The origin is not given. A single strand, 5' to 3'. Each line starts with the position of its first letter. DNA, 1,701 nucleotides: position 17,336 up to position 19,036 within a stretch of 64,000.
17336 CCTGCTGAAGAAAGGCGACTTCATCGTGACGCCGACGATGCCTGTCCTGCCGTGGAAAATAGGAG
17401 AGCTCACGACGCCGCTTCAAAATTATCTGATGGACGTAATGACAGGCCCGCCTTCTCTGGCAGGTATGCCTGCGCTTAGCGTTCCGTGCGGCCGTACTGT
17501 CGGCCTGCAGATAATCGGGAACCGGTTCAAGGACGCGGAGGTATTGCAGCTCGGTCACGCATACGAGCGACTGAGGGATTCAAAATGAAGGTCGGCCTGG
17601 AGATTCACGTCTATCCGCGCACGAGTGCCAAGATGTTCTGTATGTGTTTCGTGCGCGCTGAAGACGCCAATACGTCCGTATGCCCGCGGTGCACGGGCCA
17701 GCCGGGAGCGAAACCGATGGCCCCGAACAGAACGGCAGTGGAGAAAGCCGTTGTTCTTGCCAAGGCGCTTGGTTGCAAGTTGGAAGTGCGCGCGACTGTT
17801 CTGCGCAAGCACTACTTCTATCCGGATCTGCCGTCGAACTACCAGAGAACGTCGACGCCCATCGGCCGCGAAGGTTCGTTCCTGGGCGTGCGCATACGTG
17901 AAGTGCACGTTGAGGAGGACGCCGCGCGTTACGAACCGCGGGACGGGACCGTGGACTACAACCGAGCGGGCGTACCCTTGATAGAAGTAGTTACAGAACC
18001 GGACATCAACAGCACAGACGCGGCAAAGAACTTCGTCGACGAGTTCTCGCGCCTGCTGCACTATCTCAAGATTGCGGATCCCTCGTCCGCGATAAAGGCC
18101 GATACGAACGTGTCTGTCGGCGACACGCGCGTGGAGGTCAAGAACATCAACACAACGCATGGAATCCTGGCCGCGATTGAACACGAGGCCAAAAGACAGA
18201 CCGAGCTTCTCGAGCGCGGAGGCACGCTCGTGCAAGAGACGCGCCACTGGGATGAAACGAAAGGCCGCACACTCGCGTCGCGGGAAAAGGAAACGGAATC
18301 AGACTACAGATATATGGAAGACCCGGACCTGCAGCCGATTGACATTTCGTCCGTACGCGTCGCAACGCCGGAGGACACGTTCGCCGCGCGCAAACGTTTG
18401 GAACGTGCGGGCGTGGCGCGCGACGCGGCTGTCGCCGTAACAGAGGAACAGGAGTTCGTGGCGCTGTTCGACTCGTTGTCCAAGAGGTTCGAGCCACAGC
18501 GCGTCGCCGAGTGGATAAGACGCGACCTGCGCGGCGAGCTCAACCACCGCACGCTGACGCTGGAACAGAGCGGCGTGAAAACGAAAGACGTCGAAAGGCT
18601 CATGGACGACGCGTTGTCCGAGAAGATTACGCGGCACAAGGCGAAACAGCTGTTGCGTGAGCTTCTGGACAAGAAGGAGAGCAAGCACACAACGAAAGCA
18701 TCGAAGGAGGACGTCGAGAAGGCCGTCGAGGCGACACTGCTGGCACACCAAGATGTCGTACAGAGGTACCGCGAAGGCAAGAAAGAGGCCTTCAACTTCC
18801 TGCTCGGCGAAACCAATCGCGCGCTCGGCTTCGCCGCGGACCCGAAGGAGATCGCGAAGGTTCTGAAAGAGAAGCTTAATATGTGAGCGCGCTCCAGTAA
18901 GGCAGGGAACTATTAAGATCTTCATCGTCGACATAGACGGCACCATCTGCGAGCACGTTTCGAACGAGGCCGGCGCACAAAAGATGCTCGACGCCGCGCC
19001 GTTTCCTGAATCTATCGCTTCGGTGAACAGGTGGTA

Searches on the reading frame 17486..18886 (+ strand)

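Call 73: search_protein_families(library=pfam, proteins=[window:17486-18886:+], max_evalue=0.0001)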
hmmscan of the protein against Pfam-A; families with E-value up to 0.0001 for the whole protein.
window:17486-18886:+ (466 aa): 2 families
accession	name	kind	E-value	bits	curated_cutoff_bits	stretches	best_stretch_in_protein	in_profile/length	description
PF02934.20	GatB_N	-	8.2e-77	258.5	23.4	1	35-289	2-273/277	GatB/GatE catalytic domain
PF02637.23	GatB_Yqey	-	8.8e-22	78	27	1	327-464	2-148/148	GatB domain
